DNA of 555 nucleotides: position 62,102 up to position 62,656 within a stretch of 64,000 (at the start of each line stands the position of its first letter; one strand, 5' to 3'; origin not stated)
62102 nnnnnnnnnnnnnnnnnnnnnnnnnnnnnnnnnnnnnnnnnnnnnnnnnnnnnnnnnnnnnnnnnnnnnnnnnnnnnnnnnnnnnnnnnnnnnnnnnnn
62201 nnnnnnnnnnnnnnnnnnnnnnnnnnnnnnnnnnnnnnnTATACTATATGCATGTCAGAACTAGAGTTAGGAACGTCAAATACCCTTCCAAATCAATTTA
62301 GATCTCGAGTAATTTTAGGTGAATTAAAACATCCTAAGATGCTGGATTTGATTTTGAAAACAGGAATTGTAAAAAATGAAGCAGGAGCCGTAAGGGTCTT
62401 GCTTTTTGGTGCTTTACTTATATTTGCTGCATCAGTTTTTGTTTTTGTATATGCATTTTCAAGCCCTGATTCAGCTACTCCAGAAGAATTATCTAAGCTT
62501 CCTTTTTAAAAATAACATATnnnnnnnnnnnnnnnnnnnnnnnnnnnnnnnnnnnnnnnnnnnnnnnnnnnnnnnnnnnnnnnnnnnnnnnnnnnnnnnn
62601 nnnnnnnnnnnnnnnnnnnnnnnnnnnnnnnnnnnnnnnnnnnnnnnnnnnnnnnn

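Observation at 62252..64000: Tandem cassettes of a novel small membrane protein plus a type IV pilin; 3-member small-protein family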

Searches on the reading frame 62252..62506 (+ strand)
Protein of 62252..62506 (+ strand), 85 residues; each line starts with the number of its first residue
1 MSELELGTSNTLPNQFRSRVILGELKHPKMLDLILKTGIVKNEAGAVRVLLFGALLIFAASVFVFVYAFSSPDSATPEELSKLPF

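Call 7: search_protein_families(library=pfam, proteins=[window:62252-62506:+], max_evalue=1)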
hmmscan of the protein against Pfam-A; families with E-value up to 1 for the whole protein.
window:62252-62506:+ (85 aa): 0 families

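Call 8: search_protein_families(library=ncbifam, proteins=[window:62252-62506:+], max_evalue=1)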
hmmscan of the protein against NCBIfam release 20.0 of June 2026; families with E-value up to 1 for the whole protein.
window:62252-62506:+ (85 aa): 0 families

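Call 9: find_homologous_proteins(query=A1)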
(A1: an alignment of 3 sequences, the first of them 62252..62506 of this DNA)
Query A1 (3 sequences) (85 aa, profile of the alignment): 10 proteins with E <= 0.001 among 97 candidates.
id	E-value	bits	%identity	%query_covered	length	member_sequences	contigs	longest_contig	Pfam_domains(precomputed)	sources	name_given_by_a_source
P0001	9.8e-42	158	61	84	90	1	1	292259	-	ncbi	ncbi:MAG: hypothetical protein V4576_00765 [Patescibacteria group bacterium]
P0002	7.1e-39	149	37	69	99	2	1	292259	-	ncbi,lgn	ncbi:MAG: hypothetical protein V4576_00540 [Patescibacteria group bacterium]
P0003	3.3e-32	128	91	100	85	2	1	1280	-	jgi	jgi:hypothetical protein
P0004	5.2e-25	105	70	91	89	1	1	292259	-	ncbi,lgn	ncbi:MAG: hypothetical protein V4576_00780 [Patescibacteria group bacterium]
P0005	7.9e-24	101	65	91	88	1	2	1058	-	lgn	-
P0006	1.2e-22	97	65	91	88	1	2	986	-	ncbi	-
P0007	1.7e-22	97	62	91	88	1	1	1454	-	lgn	-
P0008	7.0e-22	95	62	91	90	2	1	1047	-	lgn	-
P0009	3.7e-16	76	47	95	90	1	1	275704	-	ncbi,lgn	ncbi:MAG: hypothetical protein V4686_03115 [Patescibacteria group bacterium]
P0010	4.0e-15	73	54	84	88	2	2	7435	-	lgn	-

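Call 11: find_encoding_contigs(protein=P0004, flank=10000, max_places=3)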
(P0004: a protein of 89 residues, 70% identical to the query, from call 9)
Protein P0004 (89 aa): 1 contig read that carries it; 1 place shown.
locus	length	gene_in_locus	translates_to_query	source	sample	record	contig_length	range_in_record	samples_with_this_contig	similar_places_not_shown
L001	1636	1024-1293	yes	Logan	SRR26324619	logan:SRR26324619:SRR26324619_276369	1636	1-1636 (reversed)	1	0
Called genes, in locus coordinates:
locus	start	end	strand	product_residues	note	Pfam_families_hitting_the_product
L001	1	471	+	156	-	?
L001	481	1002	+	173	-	PF07963:N_methyl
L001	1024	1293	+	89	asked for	-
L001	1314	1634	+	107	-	?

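Call 12: find_encoding_contigs(protein=P0009, flank=10000, max_places=3)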
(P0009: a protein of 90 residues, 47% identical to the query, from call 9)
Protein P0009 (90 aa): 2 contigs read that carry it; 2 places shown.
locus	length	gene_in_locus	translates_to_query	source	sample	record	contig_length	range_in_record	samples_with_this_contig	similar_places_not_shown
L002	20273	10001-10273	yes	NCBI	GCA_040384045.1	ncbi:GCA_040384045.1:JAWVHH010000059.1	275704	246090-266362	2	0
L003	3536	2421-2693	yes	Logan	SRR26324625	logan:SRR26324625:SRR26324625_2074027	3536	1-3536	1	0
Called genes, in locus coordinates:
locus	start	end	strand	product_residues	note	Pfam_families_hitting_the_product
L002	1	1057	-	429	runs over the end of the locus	PF01943:Polysacc_synt, PF13440:Polysacc_synt_3, PF03023:MurJ, PF01554:MatE (weak)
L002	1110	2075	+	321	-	PF01370:Epimerase, PF04321:RmlD_sub_bind (weak), PF16363:GDP_Man_Dehyd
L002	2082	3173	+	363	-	PF01370:Epimerase, PF04321:RmlD_sub_bind (weak), PF16363:GDP_Man_Dehyd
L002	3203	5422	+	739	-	PF04932:Wzy_C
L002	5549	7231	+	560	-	-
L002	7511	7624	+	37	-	-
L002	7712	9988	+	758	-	PF07517:SecA_DEAD, PF01043:SecA_PP_bind, PF21090:P-loop_SecA, PF07516:SecA_SW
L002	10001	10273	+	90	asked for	-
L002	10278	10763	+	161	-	PF07963:N_methyl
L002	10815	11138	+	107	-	-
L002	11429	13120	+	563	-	PF00999:Na_H_Exchanger, PF02254:TrkA_N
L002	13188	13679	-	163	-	PF00011:HSP20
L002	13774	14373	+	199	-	PF04542:Sigma70_r2, PF08281:Sigma70_r4_2, PF04545:Sigma70_r4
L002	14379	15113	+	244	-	-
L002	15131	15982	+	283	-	PF02557:VanY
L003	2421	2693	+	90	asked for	-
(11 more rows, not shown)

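Call 13: find_encoding_contigs(protein=P0010, flank=10000, max_places=3)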
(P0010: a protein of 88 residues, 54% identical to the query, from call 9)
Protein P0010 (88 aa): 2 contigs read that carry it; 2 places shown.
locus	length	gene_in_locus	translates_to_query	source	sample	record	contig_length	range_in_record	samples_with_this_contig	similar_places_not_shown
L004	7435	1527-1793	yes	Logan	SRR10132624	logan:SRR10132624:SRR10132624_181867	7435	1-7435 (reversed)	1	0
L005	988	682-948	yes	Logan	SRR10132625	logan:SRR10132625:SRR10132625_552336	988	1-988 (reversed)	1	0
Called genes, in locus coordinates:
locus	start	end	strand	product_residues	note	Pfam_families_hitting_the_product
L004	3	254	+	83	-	?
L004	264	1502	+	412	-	PF13200:DUF4015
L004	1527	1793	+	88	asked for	-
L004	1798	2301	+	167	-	PF07963:N_methyl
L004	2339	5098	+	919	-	PF00005:ABC_tran (faint), PF02463:SMC_N (faint), PF13175:AAA_15 (faint), PF13191:AAA_16 (faint), PF13555:AAA_29 (faint), PF20703:nSTAND1 (faint), PF13304:AAA_21 (faint), PF17760:UvrA_inter, +1 more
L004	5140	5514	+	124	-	PF00829:Ribosomal_L21p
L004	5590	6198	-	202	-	PF21176:RecR_HhH (weak), PF21175:RecR_C (weak)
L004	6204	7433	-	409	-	?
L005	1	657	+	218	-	?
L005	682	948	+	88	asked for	-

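Call 26: search_protein_representatives(alignment_id=A2)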
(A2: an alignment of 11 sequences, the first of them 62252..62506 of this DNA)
Query: 11 sequences, 91 profile positions. Proteins with E-value up to 0.001 (for the whole library): 542; up to 1e-10: 81; up to 1e-30: 2. The best 150 are listed.
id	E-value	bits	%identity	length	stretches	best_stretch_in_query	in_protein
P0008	2.5e-36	139.2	-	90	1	1-90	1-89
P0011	7.0e-34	131.4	-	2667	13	16-80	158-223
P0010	3.4e-30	119.6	-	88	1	1-86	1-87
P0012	7.9e-25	102.3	-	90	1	2-84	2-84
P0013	8.4e-20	86.2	-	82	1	13-86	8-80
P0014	1.9e-19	85.1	-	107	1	1-69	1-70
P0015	2.5e-18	81.5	-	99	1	1-86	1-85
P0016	4.5e-18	80.7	-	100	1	2-82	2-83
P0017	1.4e-17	79.1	-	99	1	1-87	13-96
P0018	1.9e-17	78.7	-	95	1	1-74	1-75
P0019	2.3e-17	78.4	-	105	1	1-67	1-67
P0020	1.8e-16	75.6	-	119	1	5-70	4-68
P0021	5.3e-16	74.0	-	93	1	1-82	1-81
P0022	5.6e-16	74.0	-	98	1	1-67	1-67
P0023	3.1e-15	71.6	-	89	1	13-83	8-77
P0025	4.6e-15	71.0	-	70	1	1-70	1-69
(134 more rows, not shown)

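Call 28: predict_structure(alignment_id=A2)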
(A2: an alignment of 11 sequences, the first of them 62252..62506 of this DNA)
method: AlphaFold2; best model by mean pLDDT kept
length: 85 residues; sequences in the alignment: 11
mean_pLDDT: 64.3   pTM: 0.33
mean pLDDT of the five models: 64.3, 63.6, 63.4, 62.8, 60.5
residues with pLDDT >= 90: 8; 70-90: 19; 50-70: 43; < 50: 15
segments of 3 or more residues with pLDDT < 50: 1-13
pLDDT, mean of each block of 10 residues (from residue 1): 44 51 57 60 74 90 85 58 58
secondary structure, 60 per line:
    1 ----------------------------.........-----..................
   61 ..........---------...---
elements in order: H29-37 H43-70

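Call 32: find_related_loci(query=A4, collection=genome_contigs, flank=4000)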
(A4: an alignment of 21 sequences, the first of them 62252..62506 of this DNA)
Query A4 (85 aa) in genome_contigs; peptide patterns used: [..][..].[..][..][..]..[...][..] (x = any residue, [..] = any of these).
77 stretches matched a pattern; 5 encode a relative of the query (tblastn E <= 1e-3); 5 distinct loci.
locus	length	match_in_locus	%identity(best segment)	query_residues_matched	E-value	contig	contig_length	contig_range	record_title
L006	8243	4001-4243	47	1-81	3e-21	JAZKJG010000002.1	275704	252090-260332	MAG: Patescibacteria group bacterium isolate ADI_DC_SW_02_SPN_11032020-bin093_1 DCSW02SPN_B093_1_000000000002, whole gen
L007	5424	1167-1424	33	6-80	2e-9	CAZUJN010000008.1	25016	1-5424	MAG TPA_asm: uncultured Candidatus Saccharibacteria bacterium isolate SRP278252_co2_137 genome assembly, contig: NODE_39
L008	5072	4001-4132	48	24-67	1e-8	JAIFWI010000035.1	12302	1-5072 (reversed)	MAG: Candidatus Parcubacteria bacterium isolate viral-cat_42_20 PAFVLPS_2018_scaffold_110756, whole genome shotgun seque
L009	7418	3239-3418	44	14-72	4e-8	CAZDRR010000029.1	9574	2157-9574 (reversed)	MAG TPA_asm: uncultured Candidatus Saccharibacteria bacterium isolate SRP220891_co5_148 genome assembly, contig: NODE_56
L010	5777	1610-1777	39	15-69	5e-8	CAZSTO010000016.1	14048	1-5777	MAG TPA_asm: uncultured Candidatus Saccharibacteria bacterium isolate SRP135725_co1_69 genome assembly, contig: NODE_583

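Call 35: find_related_loci(query=A5, collection=metagenome_contigs, flank=3000)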
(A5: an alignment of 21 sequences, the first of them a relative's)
Query A5 (100 aa) in metagenome_contigs; peptide patterns used: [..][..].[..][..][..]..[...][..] (x = any residue, [..] = any of these).
137 stretches matched a pattern; 12 encode a relative of the query (tblastn E <= 1e-3); 12 distinct loci.
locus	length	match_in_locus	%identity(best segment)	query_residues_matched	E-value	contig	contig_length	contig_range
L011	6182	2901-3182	50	3-93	5e-26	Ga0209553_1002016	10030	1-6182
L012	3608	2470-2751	50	3-93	1e-25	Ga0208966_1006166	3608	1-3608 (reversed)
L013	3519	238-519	50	3-93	2e-25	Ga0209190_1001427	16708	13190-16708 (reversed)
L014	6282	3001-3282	50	3-93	2e-25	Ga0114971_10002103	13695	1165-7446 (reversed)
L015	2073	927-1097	50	5-64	1e-13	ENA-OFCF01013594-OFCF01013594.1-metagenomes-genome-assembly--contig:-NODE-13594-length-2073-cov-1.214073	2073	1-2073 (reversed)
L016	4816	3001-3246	36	5-80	1e-12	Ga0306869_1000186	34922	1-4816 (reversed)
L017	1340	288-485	36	1-67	3e-10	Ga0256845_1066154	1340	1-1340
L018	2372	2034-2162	42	12-54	1e-9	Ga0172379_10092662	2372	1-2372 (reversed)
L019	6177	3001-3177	33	5-64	1e-6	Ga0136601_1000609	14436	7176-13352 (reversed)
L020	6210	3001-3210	31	3-68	3e-6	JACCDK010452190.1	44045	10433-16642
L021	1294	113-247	40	6-57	2e-5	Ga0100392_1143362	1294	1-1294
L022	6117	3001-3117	44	27-65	5e-5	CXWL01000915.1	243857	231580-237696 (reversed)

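Call 40: search_protein_families(library=pfam, alignment_id=A3, max_evalue=1)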
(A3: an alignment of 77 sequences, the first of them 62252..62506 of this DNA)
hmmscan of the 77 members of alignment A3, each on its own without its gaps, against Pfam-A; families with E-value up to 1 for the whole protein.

A. member 1, window:62252-62506:+ (85 aa): 0 families

B. families by the number of members that match (of 77 scanned): 79 families (the first 25 are shown)
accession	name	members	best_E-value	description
PF06143.16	Baculo_11_kDa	3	0.045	Baculovirus 11 kDa family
PF05814.16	Ac76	2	0.0052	Orf76 (Ac76)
PF12263.13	DUF3611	2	0.015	Protein of unknown function (DUF3611)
PF23809.1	Phage_holin_9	2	0.02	Bacteriophage holin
PF18967.5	PycTM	2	0.037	Pycsar effector protein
PF06024.17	Orf78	2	0.064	Orf78 (ac78)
PF05961.16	Chordopox_A13L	2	0.087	Chordopoxvirus A13L protein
PF17870.6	Insulin_TMD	2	0.13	Insulin receptor trans-membrane segment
PF20456.3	DUF6709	2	0.14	Family of unknown function (DUF6709)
PF17313.7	DUF5359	1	0.0059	Family of unknown function (DUF5359)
PF06898.16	YqfD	1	0.0074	Putative stage IV sporulation protein YqfD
PF17555.7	TssN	1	0.0077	Type VI secretion system, TssN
PF00344.25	SecY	1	0.0091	SecY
PF10857.13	DUF2701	1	0.0092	Protein of unknown function (DUF2701)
PF07695.17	7TMR-DISM_7TM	1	0.011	7TM diverse intracellular signalling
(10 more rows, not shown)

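Call 41: search_solved_structures(query=A3, max_evalue=10)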
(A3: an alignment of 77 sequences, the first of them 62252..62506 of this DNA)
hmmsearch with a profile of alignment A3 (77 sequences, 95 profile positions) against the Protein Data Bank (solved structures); distinct sequences matched with E-value up to 10: 6.
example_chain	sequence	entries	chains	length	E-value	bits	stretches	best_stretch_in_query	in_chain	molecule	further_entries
9dbf_A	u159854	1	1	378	0.0088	19.2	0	28-65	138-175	Tet4 Variant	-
9dbd_A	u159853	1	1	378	0.011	19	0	28-65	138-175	Tet4 Variant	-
12dr_A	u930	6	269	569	0.13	15.5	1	33-73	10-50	Flagellar M-ring protein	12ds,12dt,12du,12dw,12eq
8sda_A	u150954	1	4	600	0.7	13.1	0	41-71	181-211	Potassium voltage-gated channel subfamily B member 1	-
8sd3_A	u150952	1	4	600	0.77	13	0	41-71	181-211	Potassium voltage-gated channel subfamily B member 1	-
4ybq_A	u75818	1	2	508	7.4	9.8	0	49-77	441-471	Solute carrier family 2, facilitated glucose transporter member 5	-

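Call 48: find_homologous_proteins(query=A3, max_evalue=0.00001)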
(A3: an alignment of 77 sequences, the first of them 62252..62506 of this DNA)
Query A3 (77 sequences) (85 aa, profile of the alignment): 41 proteins with E <= 0.00001 among 749 candidates.
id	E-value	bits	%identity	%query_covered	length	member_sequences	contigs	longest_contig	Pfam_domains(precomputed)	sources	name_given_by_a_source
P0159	4.8e-29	118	41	93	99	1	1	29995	-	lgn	-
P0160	9.7e-29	117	40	93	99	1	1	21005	-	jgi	jgi:hypothetical protein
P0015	1.1e-27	114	44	93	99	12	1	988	-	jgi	jgi:hypothetical protein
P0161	2.2e-27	113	41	93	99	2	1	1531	-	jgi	jgi:hypothetical protein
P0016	4.1e-27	112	48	92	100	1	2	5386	-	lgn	-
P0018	1.3e-25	107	45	76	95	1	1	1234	-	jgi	jgi:hypothetical protein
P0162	1.5e-25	107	42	93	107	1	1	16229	-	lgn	-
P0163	5.4e-24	102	32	98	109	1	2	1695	-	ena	-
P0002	1.4e-23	100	37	69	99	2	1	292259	-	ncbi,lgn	ncbi:MAG: hypothetical protein V4576_00540 [Patescibacteria group bacterium]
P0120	3.1e-22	96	37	69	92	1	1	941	-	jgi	jgi:Flp pilus assembly protein protease CpaA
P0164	4.9e-22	95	39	75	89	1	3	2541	-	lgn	-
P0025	1.0e-21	94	44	78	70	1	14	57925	-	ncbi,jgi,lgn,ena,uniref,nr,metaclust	ncbi:MAG: hypothetical protein A3C06_01550 [Candidatus Taylorbacteria bacterium RIFCSPHIGHO2_02_FULL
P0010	1.1e-21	94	54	84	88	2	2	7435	-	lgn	-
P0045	1.1e-21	94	47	60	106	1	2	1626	-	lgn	-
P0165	5.2e-21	92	34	86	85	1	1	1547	-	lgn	-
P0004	1.7e-18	84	70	91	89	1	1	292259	-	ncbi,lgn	ncbi:MAG: hypothetical protein V4576_00780 [Patescibacteria group bacterium]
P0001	4.0e-17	80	61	84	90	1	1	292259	-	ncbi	ncbi:MAG: hypothetical protein V4576_00765 [Patescibacteria group bacterium]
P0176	1.2e-12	65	32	95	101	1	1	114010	-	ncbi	-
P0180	1.6e-8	52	39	54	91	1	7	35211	-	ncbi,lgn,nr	ncbi:MAG: hypothetical protein HYV67_04730 [Candidatus Taylorbacteria bacterium]|nr:hypothetical pro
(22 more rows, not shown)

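Call 49: find_encoding_contigs(protein=P0025, flank=3000, max_places=4)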
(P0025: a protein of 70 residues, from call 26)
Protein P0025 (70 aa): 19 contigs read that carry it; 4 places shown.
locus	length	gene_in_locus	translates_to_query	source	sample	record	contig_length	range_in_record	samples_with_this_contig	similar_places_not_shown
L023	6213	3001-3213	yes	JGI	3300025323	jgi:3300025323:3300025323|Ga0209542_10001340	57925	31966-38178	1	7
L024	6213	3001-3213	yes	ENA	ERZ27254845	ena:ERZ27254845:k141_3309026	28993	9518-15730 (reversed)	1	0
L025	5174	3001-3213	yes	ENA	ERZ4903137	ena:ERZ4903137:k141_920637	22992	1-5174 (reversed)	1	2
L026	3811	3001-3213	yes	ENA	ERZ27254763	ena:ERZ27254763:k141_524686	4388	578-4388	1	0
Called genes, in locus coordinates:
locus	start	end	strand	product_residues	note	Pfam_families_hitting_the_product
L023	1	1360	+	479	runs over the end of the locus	PF01425:Amidase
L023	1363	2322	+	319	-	-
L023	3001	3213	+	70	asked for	-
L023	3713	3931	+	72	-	-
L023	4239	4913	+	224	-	PF14528:LAGLIDADG_3 (weak)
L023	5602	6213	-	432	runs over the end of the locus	PF16640:Big_3_5 (faint), PF24514:SpaA_4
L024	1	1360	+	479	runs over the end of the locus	PF01425:Amidase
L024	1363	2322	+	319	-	-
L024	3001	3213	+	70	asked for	-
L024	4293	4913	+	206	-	PF14528:LAGLIDADG_3 (weak)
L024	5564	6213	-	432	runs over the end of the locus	PF16640:Big_3_5 (faint), PF24514:SpaA_4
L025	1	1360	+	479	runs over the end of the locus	PF01425:Amidase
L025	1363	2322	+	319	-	-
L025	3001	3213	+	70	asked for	-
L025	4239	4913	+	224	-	PF14528:LAGLIDADG_3 (weak)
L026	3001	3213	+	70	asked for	-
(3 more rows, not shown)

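Call 50: find_encoding_contigs(protein=P0176, flank=3000, max_places=2)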
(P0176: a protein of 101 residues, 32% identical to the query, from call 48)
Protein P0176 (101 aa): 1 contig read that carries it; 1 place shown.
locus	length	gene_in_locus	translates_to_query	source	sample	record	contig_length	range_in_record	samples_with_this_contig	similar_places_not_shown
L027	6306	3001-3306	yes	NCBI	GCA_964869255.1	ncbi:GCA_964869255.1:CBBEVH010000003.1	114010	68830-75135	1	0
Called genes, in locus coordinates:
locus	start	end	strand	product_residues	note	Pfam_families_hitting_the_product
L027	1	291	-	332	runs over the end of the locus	-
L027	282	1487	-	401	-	-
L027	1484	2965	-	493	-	-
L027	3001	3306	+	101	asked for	-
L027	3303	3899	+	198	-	PF07963:N_methyl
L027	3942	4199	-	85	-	-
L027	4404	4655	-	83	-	-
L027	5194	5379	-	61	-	-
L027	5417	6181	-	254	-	-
